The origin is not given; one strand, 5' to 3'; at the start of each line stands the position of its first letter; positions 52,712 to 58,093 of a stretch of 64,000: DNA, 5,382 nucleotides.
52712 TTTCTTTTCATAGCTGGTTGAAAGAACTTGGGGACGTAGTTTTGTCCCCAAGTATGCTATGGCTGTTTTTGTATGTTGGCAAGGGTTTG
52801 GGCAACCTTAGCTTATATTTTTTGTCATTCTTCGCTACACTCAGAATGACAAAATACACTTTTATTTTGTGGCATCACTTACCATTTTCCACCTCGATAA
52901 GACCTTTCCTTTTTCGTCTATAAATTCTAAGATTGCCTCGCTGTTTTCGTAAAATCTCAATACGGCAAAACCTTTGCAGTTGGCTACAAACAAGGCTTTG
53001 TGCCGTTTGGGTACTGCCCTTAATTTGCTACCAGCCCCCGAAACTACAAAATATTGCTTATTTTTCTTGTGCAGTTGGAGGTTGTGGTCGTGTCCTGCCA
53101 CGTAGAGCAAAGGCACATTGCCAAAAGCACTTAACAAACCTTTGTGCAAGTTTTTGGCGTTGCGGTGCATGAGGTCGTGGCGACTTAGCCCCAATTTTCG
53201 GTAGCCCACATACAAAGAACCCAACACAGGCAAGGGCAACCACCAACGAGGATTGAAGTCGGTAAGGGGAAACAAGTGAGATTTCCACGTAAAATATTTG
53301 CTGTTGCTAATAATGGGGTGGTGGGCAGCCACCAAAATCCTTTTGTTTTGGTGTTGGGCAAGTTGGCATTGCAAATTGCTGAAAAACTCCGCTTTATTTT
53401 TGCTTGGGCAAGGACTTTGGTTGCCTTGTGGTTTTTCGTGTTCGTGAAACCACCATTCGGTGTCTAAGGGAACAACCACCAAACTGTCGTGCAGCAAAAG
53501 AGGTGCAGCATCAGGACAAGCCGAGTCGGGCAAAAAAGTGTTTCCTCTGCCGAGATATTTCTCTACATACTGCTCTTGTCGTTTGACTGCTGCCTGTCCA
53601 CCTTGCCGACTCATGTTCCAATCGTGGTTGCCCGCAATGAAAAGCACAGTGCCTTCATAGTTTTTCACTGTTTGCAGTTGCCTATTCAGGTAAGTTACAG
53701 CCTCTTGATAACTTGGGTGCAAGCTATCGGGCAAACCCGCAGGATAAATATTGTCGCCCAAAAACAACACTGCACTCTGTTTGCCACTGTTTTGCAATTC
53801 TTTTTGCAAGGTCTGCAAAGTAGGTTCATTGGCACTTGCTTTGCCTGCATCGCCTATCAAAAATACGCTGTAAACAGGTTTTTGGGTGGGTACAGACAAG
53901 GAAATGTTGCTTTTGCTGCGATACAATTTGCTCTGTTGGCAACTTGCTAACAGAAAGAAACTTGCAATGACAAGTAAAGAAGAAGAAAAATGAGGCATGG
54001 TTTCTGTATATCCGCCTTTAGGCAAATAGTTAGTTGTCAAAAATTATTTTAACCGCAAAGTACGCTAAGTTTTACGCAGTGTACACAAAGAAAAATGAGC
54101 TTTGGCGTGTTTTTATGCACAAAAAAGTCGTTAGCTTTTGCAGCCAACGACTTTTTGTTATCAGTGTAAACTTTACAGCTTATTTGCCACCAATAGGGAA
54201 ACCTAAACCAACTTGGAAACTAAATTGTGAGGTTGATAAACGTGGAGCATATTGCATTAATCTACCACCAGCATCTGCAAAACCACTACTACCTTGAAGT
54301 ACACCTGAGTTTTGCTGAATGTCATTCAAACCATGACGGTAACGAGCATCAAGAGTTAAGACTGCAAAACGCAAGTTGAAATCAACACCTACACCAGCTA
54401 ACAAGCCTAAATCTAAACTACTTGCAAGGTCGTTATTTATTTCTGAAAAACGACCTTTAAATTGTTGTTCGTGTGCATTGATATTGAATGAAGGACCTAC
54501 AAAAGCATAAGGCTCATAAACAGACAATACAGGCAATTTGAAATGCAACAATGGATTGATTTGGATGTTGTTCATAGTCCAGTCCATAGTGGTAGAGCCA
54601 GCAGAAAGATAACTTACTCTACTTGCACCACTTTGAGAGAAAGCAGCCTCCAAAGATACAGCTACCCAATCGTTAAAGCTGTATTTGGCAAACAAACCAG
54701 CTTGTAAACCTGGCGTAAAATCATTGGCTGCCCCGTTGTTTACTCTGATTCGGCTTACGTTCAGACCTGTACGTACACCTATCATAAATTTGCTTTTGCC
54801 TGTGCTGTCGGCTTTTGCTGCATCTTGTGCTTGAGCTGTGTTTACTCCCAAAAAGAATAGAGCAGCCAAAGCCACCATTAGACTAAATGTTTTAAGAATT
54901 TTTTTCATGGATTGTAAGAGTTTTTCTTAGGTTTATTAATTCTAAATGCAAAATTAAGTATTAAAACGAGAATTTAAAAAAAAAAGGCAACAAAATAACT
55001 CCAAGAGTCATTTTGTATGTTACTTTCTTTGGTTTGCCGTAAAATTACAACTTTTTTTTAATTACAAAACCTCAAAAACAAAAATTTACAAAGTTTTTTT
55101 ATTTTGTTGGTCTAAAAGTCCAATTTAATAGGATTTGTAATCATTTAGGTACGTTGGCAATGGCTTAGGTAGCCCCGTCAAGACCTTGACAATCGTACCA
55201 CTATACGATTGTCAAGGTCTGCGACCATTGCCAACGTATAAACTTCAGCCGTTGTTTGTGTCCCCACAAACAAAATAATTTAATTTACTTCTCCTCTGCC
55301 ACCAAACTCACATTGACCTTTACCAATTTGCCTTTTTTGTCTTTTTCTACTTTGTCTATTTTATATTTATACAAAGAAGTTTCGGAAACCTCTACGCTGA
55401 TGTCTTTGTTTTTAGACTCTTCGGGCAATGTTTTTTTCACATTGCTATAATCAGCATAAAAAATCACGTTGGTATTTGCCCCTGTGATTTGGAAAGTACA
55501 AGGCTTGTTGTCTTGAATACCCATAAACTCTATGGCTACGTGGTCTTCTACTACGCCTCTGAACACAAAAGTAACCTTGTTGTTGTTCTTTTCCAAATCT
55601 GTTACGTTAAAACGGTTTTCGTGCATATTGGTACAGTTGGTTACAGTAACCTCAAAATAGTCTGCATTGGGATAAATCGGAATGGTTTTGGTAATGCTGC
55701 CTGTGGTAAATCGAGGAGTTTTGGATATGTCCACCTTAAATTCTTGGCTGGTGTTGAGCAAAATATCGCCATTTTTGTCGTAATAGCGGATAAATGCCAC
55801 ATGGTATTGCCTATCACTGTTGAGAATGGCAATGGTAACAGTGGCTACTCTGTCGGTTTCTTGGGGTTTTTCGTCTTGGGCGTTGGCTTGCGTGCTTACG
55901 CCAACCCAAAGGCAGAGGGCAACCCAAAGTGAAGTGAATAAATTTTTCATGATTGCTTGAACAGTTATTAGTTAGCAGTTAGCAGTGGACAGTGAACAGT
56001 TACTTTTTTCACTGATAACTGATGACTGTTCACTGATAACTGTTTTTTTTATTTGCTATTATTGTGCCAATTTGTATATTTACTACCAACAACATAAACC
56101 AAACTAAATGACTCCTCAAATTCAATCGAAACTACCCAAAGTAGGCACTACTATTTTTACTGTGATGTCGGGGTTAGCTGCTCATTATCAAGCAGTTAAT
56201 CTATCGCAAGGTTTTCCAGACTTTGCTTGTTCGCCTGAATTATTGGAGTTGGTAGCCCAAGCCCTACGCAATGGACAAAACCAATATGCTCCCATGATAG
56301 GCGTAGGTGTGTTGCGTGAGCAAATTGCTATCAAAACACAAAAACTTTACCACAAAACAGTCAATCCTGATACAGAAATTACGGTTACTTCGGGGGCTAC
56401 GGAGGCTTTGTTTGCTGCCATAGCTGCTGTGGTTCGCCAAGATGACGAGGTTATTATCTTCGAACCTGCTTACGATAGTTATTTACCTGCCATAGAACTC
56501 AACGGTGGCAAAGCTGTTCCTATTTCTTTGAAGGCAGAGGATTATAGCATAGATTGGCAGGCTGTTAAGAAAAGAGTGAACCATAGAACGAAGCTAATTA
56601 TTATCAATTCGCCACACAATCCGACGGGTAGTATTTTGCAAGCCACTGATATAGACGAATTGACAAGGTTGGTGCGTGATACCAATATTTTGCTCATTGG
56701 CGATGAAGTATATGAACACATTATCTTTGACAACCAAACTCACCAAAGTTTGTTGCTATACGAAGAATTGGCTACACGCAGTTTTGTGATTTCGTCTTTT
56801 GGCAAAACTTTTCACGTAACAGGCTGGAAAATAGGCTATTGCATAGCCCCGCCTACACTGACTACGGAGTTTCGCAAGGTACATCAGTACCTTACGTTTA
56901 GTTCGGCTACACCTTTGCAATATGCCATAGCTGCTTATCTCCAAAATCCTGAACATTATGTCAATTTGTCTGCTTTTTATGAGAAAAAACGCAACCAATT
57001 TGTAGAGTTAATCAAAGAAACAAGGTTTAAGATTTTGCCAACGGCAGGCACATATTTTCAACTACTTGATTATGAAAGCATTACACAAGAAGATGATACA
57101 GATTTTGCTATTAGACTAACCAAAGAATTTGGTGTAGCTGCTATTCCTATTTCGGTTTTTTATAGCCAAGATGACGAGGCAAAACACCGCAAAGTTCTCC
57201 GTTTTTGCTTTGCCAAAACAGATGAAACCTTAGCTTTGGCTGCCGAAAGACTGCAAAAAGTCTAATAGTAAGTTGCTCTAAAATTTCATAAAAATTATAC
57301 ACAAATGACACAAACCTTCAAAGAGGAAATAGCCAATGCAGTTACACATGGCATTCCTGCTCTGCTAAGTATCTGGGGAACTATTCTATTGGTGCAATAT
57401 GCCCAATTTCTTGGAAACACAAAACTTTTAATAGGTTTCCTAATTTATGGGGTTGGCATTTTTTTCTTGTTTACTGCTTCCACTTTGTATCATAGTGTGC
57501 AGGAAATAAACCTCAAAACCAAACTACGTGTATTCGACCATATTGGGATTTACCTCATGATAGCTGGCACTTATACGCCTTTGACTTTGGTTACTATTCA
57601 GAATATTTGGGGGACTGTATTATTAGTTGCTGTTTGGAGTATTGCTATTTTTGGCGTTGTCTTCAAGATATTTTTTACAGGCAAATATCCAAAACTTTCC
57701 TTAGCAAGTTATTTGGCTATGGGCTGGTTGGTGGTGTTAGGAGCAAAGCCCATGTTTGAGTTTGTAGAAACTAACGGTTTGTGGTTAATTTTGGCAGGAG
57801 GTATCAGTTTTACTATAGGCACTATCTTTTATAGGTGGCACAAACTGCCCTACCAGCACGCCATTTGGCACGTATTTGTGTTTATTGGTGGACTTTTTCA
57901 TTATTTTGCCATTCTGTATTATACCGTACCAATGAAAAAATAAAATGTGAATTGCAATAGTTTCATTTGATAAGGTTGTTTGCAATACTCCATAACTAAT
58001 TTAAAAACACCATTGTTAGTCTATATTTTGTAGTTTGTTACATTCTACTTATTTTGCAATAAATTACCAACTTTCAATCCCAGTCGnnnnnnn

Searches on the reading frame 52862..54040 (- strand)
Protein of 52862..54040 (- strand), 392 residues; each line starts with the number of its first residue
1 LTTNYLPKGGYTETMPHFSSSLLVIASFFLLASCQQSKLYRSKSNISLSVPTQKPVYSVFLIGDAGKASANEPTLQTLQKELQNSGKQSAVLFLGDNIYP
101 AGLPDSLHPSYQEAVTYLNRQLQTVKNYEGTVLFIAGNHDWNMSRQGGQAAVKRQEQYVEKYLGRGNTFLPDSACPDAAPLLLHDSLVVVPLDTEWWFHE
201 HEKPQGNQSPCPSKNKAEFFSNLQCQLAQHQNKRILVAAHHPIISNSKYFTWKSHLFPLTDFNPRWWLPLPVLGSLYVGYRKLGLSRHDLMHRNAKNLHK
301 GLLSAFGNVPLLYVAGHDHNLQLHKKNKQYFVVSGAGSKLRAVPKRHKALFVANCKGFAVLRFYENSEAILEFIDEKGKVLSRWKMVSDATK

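Call 17: search_protein_families(library=pfam, proteins=[window:52862-54040:-])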
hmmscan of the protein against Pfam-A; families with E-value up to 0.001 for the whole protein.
window:52862-54040:- (392 aa): 1 family
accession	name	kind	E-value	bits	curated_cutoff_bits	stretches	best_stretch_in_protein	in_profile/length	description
PF00149.33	Metallophos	-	1.9e-09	38.7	21.5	1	59-266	3-182/191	Calcineurin-like phosphoesterase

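Call 38: find_related_loci(query=window:52862-54040:-, collection=metagenome_contigs, flank=5000)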
Query window:52862-54040:- (392 aa) in metagenome_contigs; peptide patterns used: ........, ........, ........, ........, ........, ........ (x = any residue, [..] = any of these).
81 stretches matched a pattern; 5 encode a relative of the query (tblastn E <= 1e-3); 5 distinct loci.
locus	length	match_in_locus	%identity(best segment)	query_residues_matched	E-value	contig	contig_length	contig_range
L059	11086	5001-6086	61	22-381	1e-149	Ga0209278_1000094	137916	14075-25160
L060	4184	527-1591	37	21-374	9e-72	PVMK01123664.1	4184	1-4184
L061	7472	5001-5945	38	57-374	2e-69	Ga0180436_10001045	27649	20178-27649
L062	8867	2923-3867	38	57-374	2e-69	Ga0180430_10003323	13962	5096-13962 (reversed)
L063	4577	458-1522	36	21-374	3e-67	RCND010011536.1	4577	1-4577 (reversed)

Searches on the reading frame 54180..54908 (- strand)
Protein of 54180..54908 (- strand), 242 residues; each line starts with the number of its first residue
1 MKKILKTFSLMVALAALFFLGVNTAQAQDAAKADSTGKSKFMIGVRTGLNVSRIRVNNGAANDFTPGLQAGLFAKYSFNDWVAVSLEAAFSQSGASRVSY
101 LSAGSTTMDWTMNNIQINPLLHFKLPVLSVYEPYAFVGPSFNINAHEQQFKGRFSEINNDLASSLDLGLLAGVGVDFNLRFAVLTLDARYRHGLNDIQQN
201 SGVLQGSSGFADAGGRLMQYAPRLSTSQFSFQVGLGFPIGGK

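Call 17: search_protein_families(library=pfam, proteins=[window:54180-54908:-])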
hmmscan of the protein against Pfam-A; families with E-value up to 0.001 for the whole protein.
window:54180-54908:- (242 aa): 2 families
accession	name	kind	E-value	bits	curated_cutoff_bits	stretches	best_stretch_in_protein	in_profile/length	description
PF13568.12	OMP_b-brl_2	-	2.1e-19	70.7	27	1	26-197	1-173/175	Outer membrane protein beta-barrel domain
PF13505.12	OMP_b-brl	-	1.3e-12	48.7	28.7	1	15-236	4-174/175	Outer membrane protein beta-barrel domain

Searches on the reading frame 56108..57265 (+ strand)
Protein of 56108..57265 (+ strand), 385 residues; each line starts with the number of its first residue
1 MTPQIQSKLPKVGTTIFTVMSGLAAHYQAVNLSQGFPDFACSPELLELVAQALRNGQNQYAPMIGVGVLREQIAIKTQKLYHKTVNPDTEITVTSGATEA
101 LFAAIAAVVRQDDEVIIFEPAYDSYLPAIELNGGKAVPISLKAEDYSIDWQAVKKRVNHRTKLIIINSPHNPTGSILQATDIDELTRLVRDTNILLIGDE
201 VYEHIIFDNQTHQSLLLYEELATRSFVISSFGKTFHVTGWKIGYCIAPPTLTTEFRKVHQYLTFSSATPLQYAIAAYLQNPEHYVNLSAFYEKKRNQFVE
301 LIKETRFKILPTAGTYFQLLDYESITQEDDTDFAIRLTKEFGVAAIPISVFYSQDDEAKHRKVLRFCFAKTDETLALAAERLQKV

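Call 61: search_protein_families(library=pfam, proteins=[window:56108-57265:+], max_evalue=0.01)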
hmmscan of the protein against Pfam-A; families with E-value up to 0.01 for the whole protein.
window:56108-57265:+ (385 aa): 4 families
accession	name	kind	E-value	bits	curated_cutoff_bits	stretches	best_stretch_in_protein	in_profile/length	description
PF00155.27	Aminotran_1_2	-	5.2e-61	207.3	19.7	1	29-382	3-361/361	Aminotransferase class I and II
PF00266.25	Aminotran_5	-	9.2e-10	38.5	21.5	1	86-200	59-176/371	Aminotransferase class-V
PF01041.23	DegT_DnrJ_EryC1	-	6e-09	36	19.8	1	91-199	43-145/360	DegT/DnrJ/EryC1/StrS aminotransferase family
PF01053.26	Cys_Met_Meta_PP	-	7.8e-08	31.7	27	1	92-202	72-176/381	Cys/Met metabolism PLP-dependent enzyme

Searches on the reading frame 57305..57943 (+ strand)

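Call 61: search_protein_families(library=pfam, proteins=[window:57305-57943:+], max_evalue=0.01)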
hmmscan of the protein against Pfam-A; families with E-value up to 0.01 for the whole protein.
window:57305-57943:+ (212 aa): 1 family
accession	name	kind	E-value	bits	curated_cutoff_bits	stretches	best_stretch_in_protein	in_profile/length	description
PF03006.26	HlyIII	-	1.1e-37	130.3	26.2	1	4-200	2-224/224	Haemolysin-III related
